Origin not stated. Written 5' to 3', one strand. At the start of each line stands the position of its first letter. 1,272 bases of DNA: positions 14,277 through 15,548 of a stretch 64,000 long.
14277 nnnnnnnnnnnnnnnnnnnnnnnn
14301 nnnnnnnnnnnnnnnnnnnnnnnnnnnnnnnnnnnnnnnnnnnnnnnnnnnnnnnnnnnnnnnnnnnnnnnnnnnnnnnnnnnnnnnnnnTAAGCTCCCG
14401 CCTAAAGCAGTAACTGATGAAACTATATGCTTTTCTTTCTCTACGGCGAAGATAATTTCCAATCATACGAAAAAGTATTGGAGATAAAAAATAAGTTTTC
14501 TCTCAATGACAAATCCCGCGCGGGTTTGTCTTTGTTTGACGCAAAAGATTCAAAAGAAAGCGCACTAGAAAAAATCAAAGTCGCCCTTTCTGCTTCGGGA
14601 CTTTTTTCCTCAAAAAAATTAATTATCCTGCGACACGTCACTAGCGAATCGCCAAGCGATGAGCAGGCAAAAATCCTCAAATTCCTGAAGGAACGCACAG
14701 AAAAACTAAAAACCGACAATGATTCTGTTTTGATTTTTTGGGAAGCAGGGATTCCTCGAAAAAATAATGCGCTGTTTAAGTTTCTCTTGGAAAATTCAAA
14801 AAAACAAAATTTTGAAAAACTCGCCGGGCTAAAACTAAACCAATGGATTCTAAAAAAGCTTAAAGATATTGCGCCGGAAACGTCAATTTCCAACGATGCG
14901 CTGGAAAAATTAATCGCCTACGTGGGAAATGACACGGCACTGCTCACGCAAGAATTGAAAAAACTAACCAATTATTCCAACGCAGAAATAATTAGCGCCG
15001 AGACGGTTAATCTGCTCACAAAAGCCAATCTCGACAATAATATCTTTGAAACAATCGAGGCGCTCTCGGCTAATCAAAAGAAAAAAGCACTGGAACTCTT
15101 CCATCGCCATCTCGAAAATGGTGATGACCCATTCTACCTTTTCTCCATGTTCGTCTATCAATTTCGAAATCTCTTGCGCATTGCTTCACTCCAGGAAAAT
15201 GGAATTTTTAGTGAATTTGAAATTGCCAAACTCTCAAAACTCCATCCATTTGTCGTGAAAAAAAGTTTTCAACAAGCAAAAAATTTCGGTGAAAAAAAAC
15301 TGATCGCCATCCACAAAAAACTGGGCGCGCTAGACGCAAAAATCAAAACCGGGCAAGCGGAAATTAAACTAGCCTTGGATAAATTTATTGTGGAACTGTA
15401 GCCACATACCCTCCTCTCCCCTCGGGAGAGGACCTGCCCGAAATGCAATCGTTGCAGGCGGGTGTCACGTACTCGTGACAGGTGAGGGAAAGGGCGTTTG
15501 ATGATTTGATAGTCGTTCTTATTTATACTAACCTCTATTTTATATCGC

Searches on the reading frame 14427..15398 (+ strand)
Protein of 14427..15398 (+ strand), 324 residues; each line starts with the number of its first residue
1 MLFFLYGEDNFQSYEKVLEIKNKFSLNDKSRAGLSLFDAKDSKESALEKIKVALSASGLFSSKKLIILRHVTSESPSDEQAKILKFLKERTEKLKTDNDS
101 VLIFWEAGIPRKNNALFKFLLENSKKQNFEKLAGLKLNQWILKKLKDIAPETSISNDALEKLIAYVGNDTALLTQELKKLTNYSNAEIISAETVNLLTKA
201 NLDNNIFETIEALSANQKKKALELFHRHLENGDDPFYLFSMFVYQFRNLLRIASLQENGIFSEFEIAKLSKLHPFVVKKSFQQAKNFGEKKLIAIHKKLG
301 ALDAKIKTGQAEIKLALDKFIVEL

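Call 73: search_protein_families(library=pfam, proteins=[window:14427-15398:+], max_evalue=0.00001)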
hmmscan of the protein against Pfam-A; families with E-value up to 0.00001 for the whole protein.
window:14427-15398:+ (324 aa): 1 family
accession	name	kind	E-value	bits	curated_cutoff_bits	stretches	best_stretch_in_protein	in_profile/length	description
PF21694.2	DNA_pol3_delta_C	-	5e-27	94.8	27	1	203-323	1-120/121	DNA polymerase III delta subunit, C-terminal domain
